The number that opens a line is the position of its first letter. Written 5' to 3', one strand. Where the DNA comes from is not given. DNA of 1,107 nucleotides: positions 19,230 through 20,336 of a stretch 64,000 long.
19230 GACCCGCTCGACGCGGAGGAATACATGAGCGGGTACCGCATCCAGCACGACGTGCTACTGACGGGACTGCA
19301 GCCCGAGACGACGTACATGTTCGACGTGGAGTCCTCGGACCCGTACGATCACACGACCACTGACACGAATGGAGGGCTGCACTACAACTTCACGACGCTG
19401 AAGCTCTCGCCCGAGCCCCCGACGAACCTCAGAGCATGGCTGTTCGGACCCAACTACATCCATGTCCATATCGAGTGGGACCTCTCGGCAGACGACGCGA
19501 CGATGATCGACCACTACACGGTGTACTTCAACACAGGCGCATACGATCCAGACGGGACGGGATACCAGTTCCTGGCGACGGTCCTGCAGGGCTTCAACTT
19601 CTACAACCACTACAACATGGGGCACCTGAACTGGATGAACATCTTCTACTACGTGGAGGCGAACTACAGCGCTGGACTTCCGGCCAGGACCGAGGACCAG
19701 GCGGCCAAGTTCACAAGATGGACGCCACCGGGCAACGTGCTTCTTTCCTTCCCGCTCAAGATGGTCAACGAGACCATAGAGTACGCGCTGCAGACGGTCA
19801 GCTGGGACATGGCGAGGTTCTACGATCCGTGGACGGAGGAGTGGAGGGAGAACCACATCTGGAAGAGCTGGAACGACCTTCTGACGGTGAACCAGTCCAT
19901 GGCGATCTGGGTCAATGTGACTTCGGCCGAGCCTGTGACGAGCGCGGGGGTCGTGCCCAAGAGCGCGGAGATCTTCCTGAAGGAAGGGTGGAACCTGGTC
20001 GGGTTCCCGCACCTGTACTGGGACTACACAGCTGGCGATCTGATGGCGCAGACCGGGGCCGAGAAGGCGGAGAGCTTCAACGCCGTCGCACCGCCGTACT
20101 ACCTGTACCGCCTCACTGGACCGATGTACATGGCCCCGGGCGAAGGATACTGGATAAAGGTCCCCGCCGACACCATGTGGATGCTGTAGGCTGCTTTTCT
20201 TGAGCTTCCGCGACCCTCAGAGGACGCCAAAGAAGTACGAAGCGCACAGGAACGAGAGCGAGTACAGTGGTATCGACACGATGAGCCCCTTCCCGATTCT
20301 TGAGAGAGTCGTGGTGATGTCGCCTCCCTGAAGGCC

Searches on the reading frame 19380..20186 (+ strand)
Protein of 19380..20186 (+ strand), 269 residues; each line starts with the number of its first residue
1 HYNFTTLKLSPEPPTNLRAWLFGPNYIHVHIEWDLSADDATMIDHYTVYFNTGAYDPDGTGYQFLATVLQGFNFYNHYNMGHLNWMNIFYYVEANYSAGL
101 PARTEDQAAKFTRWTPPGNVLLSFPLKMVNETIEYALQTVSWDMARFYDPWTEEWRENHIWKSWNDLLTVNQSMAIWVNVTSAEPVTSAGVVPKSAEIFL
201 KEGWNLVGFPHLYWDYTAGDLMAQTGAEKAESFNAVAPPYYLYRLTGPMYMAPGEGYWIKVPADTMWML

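Call 4: search_protein_families(library=pfam, proteins=[window:19380-20186:+], max_evalue=1)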
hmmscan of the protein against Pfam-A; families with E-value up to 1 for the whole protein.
window:19380-20186:+ (269 aa): 1 family
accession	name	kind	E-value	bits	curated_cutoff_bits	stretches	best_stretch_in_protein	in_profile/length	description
PF08410.15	DUF1737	-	0.12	12.7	24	1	200-221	23-44/53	Domain of unknown function (DUF1737)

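Call 6: search_protein_families(library=ncbifam, proteins=[window:19380-20186:+], max_evalue=1)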
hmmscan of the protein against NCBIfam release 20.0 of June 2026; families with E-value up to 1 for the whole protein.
window:19380-20186:+ (269 aa): 0 families

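Call 8: search_solved_structures(query=window:19380-20186:+, max_evalue=10)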
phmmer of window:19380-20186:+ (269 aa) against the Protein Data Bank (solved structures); distinct sequences matched with E-value up to 10: 1.
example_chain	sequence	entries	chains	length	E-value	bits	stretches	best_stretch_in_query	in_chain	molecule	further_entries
7coy_aL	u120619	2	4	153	0.79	12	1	170-212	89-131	Photosystem I protein PsaL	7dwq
